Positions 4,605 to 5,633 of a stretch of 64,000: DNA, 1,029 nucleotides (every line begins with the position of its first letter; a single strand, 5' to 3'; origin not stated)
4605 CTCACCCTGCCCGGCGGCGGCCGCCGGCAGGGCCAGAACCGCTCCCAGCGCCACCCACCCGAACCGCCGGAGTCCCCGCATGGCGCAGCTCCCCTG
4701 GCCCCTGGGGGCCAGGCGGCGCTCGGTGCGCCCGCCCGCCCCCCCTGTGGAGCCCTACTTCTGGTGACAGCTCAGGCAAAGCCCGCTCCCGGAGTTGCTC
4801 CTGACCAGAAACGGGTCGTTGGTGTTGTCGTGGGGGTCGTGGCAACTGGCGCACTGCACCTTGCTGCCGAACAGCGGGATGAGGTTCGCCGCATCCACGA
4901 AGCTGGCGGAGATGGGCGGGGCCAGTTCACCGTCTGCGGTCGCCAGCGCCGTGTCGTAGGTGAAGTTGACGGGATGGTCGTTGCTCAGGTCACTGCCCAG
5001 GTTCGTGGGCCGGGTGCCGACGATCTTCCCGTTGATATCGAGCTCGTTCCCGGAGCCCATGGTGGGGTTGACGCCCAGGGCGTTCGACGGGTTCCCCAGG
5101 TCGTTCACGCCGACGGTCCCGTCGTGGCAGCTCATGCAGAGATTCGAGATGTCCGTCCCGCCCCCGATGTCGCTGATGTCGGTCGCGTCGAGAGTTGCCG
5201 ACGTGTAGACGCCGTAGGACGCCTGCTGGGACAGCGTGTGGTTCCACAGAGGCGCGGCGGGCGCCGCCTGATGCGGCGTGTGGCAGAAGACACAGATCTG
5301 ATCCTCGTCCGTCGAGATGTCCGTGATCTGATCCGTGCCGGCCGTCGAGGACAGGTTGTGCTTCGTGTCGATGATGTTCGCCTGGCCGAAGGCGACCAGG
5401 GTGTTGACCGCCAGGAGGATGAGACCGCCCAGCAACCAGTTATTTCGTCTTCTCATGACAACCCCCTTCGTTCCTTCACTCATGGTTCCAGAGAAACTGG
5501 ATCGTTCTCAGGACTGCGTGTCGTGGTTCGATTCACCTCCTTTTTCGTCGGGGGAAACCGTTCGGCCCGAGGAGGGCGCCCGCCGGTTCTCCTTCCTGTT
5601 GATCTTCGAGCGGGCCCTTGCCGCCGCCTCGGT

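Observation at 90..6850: Five-gene NHL / cytochrome / outer-membrane-barrel operon: candidate non-canonical porin-cytochrome electron conduit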

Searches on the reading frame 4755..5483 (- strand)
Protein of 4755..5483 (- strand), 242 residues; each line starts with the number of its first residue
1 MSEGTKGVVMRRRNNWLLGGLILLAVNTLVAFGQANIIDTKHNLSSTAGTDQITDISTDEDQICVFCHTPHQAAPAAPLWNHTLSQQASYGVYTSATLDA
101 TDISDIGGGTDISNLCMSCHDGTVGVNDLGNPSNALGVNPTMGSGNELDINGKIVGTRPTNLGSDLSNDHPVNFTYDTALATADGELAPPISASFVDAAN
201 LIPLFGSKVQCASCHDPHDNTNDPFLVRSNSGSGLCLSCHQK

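Call 3: search_protein_families(library=pfam, proteins=[window:4755-5483:-], max_evalue=0.1)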
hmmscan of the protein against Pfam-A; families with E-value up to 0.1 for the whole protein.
window:4755-5483:- (242 aa): 7 families
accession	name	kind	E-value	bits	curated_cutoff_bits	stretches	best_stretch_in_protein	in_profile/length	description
PF09699.15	Paired_CXXCH_1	-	1.2e-12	47.7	20.6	1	210-242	8-38/41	Doubled CXXCH motif (Paired_CXXCH_1)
PF14522.11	Cytochrome_C7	-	5.2e-06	26.6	24.8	1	208-241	13-49/67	Cytochrome c7 and related cytochrome c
PF14537.11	Cytochrom_c3_2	-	6.8e-05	23.7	25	1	208-241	6-34/79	Cytochrome c3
PF05495.17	zf-CHY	-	0.0044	17.8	31.3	0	210-241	20-50/68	CHY zinc finger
PF03150.19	CCP_MauG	-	0.021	15.9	25.6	0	208-224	21-37/149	Di-haem cytochrome c peroxidase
PF13442.11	Cytochrome_CBB3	-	0.032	15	27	0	210-220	13-23/68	Cytochrome C oxidase, cbb3-type, subunit III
PF22678.1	Cytochrom_c_NrfB-like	-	0.087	13.8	27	0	207-239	57-89/89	Cytochrome c-type protein NrfB-like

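Call 4: search_protein_families(library=ncbifam, proteins=[window:4755-5483:-], max_evalue=0.1)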
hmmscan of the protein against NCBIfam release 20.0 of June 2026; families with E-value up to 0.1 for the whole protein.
window:4755-5483:- (242 aa): 9 families
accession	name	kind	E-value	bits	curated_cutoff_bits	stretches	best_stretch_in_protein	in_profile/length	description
TIGR01905.1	paired_CXXCH_1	subfamily_domain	3.6e-11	42.8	25.2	1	209-241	7-37/41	doubled CXXCH domain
TIGR03508.1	decahem_SO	subfamily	2.8e-06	27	192.2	1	205-241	140-175/258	DmsE family decaheme c-type cytochrome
NF041028.1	decahem_GSU2203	exception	6.2e-06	25.6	325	1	202-241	168-208/317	GSU2203 family decaheme c-type cytochrome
TIGR03507.1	decahem_SO1788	subfamily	1.7e-05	23.5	209.3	1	61-123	242-305/672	OmcA/MtrC family decaheme c-type cytochrome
TIGR03153.1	cytochr_NrfH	equivalog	0.00021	21.3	134.2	1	57-124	48-113/138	cytochrome c nitrite reductase small subunit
TIGR03146.1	cyt_nit_nrfB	equivalog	0.0051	17.1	166.6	0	207-241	108-142/145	cytochrome c nitrite reductase pentaheme subunit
NF008659.0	PRK11659.1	equivalog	0.0057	16.4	184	1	207-241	134-168/188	cytochrome c nitrite reductase pentaheme subunit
NF041198.1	UshA_like_PCGU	equivalog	0.074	11.6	275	1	205-241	469-509/519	UshA-like (seleno)protein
NF042909.1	FMH_DH_FwdF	exception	0.077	12.1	375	0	35-119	152-230/336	tungsten-dependent formylmethanofuran dehydrogenase subunit FwdF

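Call 5: search_solved_structures(query=window:4755-5483:-, max_evalue=10, show_alignments=3)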
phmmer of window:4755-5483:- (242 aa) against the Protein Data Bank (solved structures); distinct sequences matched with E-value up to 10: 6.
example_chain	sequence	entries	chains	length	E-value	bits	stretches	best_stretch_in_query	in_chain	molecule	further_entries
7tfs_A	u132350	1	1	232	3.6e-39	137.9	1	21-242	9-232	Cytochrome c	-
9yuq_N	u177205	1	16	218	1.8e-28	102.9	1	22-242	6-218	Putative multiheme cytochrome c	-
6r2q_A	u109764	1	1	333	0.071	15.8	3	202-241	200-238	Cystathionine beta-synthase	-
4rkm_A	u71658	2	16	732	0.95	12.1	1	164-223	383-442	MccA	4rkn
6qvm_A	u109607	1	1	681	2.6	10.7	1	91-240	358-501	Multiheme cytochrome cf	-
28pb_A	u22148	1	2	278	4.7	9.9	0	203-241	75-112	Cytochrome c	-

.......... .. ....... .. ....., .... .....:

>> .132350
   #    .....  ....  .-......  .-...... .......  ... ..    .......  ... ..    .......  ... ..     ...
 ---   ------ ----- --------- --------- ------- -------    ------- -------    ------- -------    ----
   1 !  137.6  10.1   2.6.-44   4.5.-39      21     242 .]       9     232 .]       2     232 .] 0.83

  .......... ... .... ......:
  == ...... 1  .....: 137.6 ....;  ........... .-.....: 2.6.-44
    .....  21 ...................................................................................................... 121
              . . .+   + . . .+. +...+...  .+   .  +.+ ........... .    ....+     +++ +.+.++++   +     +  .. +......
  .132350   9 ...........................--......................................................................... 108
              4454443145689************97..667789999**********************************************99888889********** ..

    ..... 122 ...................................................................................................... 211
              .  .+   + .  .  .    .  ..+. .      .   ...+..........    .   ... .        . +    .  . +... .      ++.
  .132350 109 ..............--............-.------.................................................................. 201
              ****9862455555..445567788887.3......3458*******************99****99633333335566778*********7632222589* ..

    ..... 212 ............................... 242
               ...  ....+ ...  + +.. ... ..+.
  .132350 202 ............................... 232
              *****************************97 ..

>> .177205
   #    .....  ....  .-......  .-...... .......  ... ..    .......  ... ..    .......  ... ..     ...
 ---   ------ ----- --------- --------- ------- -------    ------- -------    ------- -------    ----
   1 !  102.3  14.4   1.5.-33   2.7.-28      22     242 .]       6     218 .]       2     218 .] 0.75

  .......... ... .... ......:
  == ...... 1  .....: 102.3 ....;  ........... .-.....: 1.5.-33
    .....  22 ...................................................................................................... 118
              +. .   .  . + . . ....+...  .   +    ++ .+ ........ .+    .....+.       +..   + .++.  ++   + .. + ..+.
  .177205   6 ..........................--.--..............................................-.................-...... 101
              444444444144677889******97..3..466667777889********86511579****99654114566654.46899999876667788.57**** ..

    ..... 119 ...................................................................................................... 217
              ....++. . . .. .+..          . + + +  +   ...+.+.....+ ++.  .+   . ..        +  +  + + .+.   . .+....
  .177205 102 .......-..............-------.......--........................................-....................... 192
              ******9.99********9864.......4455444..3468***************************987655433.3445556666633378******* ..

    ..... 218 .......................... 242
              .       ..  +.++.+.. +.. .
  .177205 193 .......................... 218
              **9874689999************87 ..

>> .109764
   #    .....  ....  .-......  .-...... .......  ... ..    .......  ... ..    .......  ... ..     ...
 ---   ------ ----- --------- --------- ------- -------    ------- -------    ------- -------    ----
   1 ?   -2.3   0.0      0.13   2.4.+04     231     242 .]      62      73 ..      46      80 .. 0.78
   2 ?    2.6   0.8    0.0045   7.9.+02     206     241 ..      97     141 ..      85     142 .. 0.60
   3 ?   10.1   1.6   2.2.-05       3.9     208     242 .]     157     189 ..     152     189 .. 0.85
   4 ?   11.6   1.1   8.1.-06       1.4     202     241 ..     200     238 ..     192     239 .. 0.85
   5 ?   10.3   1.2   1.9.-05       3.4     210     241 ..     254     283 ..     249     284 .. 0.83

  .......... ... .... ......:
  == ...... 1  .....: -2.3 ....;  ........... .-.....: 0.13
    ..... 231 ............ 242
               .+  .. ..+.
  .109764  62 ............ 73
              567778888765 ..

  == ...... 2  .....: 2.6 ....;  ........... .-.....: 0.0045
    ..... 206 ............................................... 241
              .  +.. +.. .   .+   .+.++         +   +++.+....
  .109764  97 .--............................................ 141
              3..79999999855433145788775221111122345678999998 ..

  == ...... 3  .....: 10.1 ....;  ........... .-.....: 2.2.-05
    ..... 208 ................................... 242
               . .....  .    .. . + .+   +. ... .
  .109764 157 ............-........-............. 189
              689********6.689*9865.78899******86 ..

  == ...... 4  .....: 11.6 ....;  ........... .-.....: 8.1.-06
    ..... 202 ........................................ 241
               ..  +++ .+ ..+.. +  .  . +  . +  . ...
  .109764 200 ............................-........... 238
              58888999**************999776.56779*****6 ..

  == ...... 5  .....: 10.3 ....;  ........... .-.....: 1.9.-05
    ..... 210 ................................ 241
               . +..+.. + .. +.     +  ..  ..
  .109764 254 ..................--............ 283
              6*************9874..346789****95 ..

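Call 18: find_homologous_proteins(query=window:4755-5483:-, max_evalue=0.00001)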
Query window:4755-5483:- (242 aa): 7239 proteins with E <= 0.00001 among 8000 candidates; the best 120 are listed.
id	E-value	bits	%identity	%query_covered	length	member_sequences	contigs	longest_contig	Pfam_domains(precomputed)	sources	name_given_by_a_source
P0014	1.3e-153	527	100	96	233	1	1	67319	PF09699.16,PF14522.12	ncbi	ncbi:MAG: cytochrome c3 family protein [Acidobacteriota bacterium]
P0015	8.0e-128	443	84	96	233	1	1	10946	PF09699.16,PF14522.12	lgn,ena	-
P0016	1.1e-116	407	76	97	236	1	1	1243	PF09699.16,PF14522.12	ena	-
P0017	1.0e-113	397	75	96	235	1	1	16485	PF09699.16,PF14522.12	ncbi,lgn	ncbi:MAG: cytochrome c3 family protein [Acidobacteriota bacterium]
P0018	3.6e-113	395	74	96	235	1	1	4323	PF09699.16,PF14522.12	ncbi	-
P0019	1.8e-112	393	73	96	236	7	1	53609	PF09699.16,PF14522.12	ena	-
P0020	3.2e-112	392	75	96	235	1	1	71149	PF09699.16,PF14522.12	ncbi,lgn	ncbi:MAG: cytochrome c3 family protein [Acidobacteriota bacterium]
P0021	1.4e-111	390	79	88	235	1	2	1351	PF09699.16,PF14522.12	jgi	jgi:predicted CXXCH cytochrome family protein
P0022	1.7e-111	390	75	96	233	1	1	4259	PF09699.16,PF14537.12,PF14522.12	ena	-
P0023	1.8e-111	390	74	96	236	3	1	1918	PF09699.16,PF14522.12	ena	-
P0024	9.8e-111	387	73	96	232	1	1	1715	PF09699.16,PF14522.12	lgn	-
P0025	1.1e-109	384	73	95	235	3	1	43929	PF09699.16,PF14537.12,PF14522.12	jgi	-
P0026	2.2e-108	379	75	92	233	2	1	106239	PF09699.16,PF14537.12,PF14522.12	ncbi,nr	ncbi:MAG: cytochrome c3 family protein [Acidobacteriota bacterium]|nr:cytochrome c3 family protein [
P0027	1.2e-107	377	70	96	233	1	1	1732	PF09699.16,PF14537.12,PF14522.12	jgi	-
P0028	4.1e-107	375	74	95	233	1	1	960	PF09699.16,PF14522.12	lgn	-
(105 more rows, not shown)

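Call 20: find_related_loci(query=A1, collection=genome_contigs, flank=10000)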
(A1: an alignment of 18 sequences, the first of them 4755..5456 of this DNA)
Query A1 (233 aa) in genome_contigs; peptide patterns used: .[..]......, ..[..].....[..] (x = any residue, [..] = any of these).
599 stretches matched a pattern (row limit reached: there are more); 582 encode a relative of the query (tblastn E <= 1e-3); the best 80 are kept; 80 distinct loci.
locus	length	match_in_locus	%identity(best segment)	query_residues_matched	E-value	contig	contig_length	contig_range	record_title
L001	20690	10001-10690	50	1-233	2e-62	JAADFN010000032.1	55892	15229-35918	MAG: Acidobacteriota bacterium isolate M_MaxBin.030 contig-127_1605, whole genome shotgun sequence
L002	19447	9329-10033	47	27-233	4e-51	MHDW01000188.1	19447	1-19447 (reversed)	MAG: Nitrospirae bacterium GWC2_42_7 gwc2_scaffold_5576, whole genome shotgun sequence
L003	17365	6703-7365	43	28-233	7e-51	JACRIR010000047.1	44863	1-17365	MAG: Candidatus Poribacteria bacterium isolate NC_groundwater_1808_Pr3_B-0.1um_54_35 SR-2_scaffold_141_413095, whole gen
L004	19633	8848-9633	42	1-233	1e-49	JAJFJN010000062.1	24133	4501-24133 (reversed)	MAG: Gammaproteobacteria bacterium isolate OFTM226 OFTM226_61, whole genome shotgun sequence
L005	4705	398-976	45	9-233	3e-49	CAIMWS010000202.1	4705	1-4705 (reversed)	MAG: uncultured Verrucomicrobia bacterium isolate LaPlata_bin-2736 genome assembly, contig: bin-2736:202/561, whole geno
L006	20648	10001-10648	50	11-233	8e-49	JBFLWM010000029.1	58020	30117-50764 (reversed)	MAG: Pseudomonadota bacterium isolate MAG032 MAG032_29, whole genome shotgun sequence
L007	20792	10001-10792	42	1-233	4e-48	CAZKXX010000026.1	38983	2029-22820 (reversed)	MAG TPA_asm: uncultured Acidobacteriota bacterium isolate binchicken_co274_200 genome assembly, contig: NODE_2651_length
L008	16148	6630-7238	42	1-233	1e-45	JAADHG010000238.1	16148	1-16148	MAG: Chlorobiota bacterium isolate M_MetaBat.167 contig-127_5527, whole genome shotgun sequence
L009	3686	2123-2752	43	1-233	3e-45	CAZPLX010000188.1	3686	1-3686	MAG TPA_asm: uncultured bacterium isolate binchicken_co275_513 genome assembly, contig: NODE_52871_length_3686_cov_4.123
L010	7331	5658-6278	41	8-233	5e-45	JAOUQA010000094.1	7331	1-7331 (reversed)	MAG: Gammaproteobacteria bacterium isolate 8_1_Oct_SF_Bin73 8_1_Oct_SF_Bin73_scaffold_9584_c1, whole genome shotgun sequ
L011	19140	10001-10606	42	8-231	5e-44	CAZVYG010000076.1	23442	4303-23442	MAG TPA_asm: uncultured Verrucomicrobiota bacterium isolate binchicken_co107_410 genome assembly, contig: NODE_5418_leng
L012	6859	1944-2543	42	28-233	8e-44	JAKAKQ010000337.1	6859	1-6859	MAG: Nitrospirae bacterium isolate WY4.bin7 NODE_14647_length_6859_cov_1.680481, whole genome shotgun sequence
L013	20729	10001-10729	41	12-233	9e-44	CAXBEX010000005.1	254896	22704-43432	MAG TPA_asm: uncultured Colwellia sp. isolate ERR2762171_concoct_228 genome assembly, contig: ERZ3422408.57, whole genom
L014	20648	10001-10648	44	7-233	9e-44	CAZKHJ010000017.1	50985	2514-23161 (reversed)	MAG TPA_asm: uncultured Sulfuricella sp. isolate binchicken_co326_84 genome assembly, contig: NODE_242_length_50985_cov_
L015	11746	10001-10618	39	4-232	6e-43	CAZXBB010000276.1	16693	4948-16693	MAG TPA_asm: uncultured Isosphaeraceae bacterium isolate binchicken_co31_266 genome assembly, contig: k141_1688494, whol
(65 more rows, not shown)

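Call 102: predict_structure(alignment_id=A3)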
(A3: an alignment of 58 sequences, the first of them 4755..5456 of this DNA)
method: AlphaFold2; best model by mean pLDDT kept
length: 233 residues; sequences in the alignment: 58
mean_pLDDT: 65.9   pTM: 0.58
mean pLDDT of the five models: 65.9, 61.5, 54.6, 53.2, 51.4
residues with pLDDT >= 90: 16; 70-90: 87; 50-70: 75; < 50: 55
segments of 3 or more residues with pLDDT < 50: 21-28, 54-74, 97-109, 151-162
pLDDT, mean of each block of 10 residues (from residue 1): 61 63 45 64 75 50 41 51 58 53 45 69 69 84 74 45 72 84 94 87 75 77 78 72
secondary structure, 60 per line:
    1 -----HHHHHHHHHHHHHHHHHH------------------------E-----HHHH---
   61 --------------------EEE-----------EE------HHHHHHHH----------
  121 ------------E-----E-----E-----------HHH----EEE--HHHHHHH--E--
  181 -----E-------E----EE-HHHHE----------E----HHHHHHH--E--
elements in order: H6-23 H54-57 E81-83 H103-110 E164-166 H169-175 H202-205 H222-228

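Call 106: fold_search(model_id=the predicted structure, library=pdb)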
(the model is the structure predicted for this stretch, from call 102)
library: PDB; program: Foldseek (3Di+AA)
matches with E <= 10: 1; with E <= 0.001: 1
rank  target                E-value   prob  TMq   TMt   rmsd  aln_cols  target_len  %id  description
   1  7tfs                  8.9e-09  1.00  0.27  0.31  15.7       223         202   38  Cryo-EM of the OmcE nanowires from Geobacter sulfurreducens (released 2022-05-04)
